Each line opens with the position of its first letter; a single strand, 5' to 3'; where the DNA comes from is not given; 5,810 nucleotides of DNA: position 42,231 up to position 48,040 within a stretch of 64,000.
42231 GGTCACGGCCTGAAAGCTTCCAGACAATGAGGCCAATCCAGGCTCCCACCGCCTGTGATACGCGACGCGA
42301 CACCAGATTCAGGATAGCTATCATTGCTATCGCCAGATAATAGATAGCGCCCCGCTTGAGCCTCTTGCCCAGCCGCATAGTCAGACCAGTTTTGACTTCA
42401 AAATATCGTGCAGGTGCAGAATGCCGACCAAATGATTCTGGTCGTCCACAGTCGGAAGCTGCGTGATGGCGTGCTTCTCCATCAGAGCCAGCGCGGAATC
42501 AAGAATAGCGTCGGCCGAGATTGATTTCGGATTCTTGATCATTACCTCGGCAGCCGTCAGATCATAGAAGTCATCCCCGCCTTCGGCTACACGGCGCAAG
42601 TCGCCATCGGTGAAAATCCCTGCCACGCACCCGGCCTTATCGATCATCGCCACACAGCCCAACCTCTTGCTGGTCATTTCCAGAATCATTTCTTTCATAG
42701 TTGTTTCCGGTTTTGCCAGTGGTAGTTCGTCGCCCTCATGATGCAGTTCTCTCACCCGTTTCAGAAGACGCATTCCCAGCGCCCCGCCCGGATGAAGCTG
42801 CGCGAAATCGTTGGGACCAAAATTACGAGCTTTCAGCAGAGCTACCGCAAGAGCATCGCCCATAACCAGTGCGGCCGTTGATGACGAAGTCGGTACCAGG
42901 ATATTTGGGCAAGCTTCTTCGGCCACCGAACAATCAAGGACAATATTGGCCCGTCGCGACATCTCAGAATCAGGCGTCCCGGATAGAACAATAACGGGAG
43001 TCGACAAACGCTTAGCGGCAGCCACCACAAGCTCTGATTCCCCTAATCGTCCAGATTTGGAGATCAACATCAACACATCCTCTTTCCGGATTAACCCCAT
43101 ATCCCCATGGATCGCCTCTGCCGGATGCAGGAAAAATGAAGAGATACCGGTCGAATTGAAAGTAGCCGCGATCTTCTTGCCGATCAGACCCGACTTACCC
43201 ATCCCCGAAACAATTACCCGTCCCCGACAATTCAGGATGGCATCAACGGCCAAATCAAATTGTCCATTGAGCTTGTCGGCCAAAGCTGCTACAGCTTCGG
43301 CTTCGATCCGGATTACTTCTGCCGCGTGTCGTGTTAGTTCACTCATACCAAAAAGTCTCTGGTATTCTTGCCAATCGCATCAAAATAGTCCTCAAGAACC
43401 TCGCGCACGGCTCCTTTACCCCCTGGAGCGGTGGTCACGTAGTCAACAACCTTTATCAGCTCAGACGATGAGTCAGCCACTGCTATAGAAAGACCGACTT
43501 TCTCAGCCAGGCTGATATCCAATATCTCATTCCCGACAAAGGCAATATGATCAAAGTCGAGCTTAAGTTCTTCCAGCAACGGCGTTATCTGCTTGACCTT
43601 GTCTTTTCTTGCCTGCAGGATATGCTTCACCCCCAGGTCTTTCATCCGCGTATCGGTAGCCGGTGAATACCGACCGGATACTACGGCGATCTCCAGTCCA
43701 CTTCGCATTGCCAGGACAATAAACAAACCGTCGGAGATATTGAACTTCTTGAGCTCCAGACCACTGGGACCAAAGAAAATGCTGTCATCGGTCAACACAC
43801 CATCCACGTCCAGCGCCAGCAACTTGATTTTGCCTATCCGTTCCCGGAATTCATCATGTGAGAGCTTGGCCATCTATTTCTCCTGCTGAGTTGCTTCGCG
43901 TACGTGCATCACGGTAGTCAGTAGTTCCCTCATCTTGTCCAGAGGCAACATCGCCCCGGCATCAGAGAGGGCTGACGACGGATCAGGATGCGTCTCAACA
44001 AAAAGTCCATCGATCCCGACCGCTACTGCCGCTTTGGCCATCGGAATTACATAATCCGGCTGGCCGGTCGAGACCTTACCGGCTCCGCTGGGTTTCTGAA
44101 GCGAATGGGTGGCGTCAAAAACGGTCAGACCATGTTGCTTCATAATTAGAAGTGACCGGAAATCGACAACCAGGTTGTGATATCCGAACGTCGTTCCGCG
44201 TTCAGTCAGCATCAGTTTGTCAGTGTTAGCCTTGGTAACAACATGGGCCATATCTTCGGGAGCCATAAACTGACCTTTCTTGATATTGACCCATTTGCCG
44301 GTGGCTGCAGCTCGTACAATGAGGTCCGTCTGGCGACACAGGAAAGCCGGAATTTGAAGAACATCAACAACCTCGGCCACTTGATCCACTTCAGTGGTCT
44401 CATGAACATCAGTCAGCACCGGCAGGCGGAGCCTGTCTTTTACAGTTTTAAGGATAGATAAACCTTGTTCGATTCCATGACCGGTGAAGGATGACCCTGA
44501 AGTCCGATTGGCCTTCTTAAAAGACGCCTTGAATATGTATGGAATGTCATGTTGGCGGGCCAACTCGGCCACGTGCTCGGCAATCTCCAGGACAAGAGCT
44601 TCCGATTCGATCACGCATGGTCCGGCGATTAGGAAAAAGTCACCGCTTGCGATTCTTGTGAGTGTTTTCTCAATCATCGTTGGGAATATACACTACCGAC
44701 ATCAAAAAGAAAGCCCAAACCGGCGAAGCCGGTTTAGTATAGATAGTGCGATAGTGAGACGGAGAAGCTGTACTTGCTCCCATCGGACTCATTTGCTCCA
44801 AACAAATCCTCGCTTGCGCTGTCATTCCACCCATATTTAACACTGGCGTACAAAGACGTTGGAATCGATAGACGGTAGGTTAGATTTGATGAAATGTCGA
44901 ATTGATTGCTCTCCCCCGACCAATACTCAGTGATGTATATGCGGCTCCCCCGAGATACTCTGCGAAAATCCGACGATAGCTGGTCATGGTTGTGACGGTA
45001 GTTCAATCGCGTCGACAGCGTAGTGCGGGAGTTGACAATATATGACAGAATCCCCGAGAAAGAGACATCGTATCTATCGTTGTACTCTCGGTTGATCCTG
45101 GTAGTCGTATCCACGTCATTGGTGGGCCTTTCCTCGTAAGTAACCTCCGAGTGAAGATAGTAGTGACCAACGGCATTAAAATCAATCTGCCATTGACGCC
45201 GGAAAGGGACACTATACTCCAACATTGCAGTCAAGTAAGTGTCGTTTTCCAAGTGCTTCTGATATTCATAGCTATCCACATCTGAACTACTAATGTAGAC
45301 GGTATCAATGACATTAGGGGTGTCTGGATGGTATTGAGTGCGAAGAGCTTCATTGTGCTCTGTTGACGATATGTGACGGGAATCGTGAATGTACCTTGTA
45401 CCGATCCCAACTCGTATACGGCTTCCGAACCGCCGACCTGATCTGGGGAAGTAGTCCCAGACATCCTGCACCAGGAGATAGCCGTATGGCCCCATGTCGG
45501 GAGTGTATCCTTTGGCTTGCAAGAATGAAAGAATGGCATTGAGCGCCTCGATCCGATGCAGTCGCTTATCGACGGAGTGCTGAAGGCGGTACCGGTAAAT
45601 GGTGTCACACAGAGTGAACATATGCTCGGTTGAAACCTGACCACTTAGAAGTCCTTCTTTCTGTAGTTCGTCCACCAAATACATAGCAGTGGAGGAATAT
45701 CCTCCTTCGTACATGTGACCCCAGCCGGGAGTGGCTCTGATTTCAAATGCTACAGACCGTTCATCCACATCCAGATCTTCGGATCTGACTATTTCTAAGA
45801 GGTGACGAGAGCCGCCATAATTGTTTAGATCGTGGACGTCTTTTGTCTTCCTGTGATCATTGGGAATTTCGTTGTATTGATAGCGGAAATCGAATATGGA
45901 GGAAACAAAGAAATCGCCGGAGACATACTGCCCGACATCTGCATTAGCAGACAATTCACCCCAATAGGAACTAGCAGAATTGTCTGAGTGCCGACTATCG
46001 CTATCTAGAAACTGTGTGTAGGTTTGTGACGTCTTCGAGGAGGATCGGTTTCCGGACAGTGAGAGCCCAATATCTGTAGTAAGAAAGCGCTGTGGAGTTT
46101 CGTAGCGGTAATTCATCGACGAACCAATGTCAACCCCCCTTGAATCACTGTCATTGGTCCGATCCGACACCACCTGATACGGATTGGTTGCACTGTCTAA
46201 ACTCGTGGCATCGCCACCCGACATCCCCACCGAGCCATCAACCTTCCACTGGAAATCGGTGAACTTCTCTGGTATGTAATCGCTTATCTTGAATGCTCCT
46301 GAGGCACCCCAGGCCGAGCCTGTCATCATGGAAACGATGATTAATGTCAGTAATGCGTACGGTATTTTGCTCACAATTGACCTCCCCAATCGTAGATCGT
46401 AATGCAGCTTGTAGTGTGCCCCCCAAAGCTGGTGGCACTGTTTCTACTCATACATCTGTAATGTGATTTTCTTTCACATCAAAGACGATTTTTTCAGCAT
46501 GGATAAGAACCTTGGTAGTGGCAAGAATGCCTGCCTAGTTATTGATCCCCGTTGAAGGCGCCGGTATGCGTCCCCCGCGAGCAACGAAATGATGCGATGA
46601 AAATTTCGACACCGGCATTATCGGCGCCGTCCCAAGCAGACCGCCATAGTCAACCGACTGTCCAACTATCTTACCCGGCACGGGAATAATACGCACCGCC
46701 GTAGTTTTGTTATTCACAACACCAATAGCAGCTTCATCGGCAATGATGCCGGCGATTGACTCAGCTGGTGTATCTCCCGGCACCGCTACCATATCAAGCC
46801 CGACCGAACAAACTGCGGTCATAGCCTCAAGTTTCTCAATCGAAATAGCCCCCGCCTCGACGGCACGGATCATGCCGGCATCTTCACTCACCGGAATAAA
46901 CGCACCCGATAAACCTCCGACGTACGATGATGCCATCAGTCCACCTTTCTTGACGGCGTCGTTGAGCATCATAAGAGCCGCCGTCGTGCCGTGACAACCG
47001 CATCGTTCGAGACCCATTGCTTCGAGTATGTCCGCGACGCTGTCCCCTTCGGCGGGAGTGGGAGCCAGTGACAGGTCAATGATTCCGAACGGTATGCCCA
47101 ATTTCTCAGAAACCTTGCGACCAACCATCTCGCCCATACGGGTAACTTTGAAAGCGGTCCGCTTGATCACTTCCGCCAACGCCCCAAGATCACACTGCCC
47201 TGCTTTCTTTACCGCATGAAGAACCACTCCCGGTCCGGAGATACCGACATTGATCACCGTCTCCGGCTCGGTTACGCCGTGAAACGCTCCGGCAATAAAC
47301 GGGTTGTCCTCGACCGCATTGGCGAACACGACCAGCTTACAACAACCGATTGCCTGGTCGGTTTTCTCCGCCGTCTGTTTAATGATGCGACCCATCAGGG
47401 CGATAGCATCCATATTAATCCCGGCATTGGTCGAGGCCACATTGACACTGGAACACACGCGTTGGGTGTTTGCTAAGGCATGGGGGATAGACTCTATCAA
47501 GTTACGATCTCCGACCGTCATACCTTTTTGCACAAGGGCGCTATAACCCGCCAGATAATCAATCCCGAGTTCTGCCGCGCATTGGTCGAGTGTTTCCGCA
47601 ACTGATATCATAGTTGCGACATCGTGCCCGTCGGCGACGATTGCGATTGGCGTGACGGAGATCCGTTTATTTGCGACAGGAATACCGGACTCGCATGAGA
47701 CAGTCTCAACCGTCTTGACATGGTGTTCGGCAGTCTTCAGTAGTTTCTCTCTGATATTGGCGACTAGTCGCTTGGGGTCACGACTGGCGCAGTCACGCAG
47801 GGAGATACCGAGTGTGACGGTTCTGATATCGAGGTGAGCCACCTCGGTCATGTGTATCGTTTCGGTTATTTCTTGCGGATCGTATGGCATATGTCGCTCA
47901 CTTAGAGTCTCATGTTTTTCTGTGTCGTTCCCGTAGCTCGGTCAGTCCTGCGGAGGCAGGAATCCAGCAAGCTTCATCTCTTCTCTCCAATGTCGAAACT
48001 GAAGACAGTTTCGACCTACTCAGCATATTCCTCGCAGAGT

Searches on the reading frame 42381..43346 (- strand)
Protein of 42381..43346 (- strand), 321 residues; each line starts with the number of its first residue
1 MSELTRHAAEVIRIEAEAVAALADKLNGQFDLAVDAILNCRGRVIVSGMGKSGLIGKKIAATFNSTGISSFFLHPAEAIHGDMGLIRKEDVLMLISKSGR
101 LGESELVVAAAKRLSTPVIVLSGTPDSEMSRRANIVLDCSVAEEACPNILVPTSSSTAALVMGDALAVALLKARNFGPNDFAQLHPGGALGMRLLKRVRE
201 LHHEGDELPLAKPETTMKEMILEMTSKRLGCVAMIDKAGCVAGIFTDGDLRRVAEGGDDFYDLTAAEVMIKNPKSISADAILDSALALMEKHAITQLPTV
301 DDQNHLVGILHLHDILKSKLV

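Call 27: search_protein_families(library=pfam, proteins=[window:42381-43346:-], max_evalue=0.001)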
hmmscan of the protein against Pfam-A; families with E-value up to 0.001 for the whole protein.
window:42381-43346:- (321 aa): 3 families
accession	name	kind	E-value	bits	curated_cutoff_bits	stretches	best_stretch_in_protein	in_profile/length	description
PF01380.27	SIS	-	1.2e-23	83.8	25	1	38-169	2-131/131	SIS domain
PF00571.33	CBS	-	2.6e-17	63.3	24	2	266-317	2-53/57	CBS domain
PF13580.11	SIS_2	-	0.00035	21.1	27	0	86-123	101-138/138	SIS domain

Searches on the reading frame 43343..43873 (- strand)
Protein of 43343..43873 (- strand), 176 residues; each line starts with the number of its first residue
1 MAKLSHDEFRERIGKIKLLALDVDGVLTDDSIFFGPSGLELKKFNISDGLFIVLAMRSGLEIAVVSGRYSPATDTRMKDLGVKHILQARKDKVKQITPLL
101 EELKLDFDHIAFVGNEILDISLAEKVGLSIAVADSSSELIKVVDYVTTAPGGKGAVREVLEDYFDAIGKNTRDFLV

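Call 27: search_protein_families(library=pfam, proteins=[window:43343-43873:-], max_evalue=0.001)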
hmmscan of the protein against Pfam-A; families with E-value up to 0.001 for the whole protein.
window:43343-43873:- (176 aa): 2 families
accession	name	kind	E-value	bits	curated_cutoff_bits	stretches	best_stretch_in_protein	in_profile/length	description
PF08282.18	Hydrolase_3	-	1.4e-08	35.2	20.9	1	85-149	181-245/255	haloacid dehalogenase-like hydrolase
PF00702.32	Hydrolase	-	7.2e-05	23.7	26.4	0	57-127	112-191/191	haloacid dehalogenase-like hydrolase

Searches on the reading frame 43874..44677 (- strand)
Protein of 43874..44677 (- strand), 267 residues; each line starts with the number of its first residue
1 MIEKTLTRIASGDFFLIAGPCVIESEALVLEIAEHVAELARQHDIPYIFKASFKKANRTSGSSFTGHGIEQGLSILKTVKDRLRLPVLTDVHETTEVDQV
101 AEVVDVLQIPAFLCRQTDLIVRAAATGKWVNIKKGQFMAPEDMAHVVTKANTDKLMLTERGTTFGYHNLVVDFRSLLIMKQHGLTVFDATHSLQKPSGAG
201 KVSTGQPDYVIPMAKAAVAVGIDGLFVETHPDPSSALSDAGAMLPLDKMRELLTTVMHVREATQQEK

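Call 27: search_protein_families(library=pfam, proteins=[window:43874-44677:-], max_evalue=0.001)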
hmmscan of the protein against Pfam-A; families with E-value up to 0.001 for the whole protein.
window:43874-44677:- (267 aa): 1 family
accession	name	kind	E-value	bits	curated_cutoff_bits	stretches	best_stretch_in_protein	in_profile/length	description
PF00793.26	DAHP_synth_1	-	2.4e-64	217.3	25.5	1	14-264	18-269/270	DAHP synthetase I family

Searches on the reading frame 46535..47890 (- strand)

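Call 3: search_protein_families(library=pfam, proteins=[window:46535-47890:-], max_evalue=0.01)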
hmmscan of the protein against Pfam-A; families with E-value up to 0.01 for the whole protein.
window:46535-47890:- (451 aa): 1 family
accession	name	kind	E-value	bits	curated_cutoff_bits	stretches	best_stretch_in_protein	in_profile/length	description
PF05167.17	DUF711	-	4.6e-185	615.7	25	1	14-421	2-412/413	Uncharacterised ACR (DUF711)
